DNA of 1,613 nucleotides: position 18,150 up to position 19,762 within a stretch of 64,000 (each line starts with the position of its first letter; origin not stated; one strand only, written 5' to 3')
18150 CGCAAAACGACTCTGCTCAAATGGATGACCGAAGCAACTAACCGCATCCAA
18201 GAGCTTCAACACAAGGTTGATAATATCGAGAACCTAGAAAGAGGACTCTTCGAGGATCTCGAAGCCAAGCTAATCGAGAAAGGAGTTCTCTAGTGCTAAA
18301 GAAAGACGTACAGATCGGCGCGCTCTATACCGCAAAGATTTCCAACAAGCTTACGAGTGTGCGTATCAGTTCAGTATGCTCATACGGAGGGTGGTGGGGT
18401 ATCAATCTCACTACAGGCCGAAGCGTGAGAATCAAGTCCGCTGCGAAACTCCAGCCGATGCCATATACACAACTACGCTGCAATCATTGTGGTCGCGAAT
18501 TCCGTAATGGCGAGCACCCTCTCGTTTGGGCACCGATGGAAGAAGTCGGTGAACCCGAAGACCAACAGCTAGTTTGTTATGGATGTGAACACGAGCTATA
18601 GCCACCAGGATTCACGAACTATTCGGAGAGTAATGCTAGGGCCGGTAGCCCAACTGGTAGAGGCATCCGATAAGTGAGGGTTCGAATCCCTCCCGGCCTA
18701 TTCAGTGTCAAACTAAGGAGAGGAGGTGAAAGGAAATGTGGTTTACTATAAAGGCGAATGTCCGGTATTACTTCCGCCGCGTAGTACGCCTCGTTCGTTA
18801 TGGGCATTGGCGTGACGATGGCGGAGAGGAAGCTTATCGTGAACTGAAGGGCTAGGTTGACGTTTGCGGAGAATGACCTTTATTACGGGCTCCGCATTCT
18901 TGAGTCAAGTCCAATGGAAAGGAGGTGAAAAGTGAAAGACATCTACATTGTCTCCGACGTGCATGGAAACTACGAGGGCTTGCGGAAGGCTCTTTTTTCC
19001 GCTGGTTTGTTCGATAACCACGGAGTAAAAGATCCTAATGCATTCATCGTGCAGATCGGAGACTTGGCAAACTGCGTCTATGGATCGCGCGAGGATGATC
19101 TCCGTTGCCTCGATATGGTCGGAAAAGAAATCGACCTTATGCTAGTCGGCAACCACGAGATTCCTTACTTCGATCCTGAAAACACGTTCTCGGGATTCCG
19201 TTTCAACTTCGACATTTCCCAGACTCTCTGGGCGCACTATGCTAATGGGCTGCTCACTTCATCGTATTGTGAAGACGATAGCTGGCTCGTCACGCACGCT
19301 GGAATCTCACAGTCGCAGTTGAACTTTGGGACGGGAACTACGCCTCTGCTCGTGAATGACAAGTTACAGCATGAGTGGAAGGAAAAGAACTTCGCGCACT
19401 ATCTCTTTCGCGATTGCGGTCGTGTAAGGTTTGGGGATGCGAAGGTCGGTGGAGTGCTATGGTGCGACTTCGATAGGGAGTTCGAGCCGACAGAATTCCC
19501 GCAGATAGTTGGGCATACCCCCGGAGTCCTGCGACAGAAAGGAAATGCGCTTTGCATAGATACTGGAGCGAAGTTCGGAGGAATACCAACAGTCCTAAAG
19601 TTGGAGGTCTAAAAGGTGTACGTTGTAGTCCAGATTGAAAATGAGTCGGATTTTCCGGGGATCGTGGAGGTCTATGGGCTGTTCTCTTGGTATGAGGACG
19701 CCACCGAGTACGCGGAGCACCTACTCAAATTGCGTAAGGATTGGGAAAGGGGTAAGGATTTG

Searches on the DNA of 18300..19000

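Call 110: search_rna_families(source=window, start=18300, end=19000, threshold=evalue, max_evalue=1, show_alignments=0)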
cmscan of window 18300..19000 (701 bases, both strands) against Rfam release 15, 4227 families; matches with E-value up to 1: 2.
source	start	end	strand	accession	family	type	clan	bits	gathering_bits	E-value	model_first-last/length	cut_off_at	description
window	18639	18700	+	RF00005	tRNA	Gene; tRNA;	CL00001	42.9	29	9.7e-08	1-71/71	no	tRNA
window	18665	18695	-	RF04351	Plastid-psbl-rps4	Cis-reg;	-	20.5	68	0.12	1-53/53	no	Plastid-psbl-rps4 3UTR RNA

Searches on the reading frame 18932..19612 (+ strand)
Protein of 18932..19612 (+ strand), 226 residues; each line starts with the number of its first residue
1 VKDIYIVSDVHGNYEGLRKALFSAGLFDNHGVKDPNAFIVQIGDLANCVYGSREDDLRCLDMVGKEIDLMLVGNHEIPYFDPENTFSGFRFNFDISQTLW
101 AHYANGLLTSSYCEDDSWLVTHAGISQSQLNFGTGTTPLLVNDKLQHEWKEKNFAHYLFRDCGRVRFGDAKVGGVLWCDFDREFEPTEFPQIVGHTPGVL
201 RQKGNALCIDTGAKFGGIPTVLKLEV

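Call 80: search_protein_families(library=pfam, proteins=[window:18932-19612:+], max_evalue=0.001)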
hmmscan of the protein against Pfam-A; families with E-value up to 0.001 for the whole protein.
window:18932-19612:+ (226 aa): 1 family
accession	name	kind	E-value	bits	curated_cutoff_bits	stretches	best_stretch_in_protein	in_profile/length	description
PF00149.33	Metallophos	-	1.6e-09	38.9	21.5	1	4-152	3-142/191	Calcineurin-like phosphoesterase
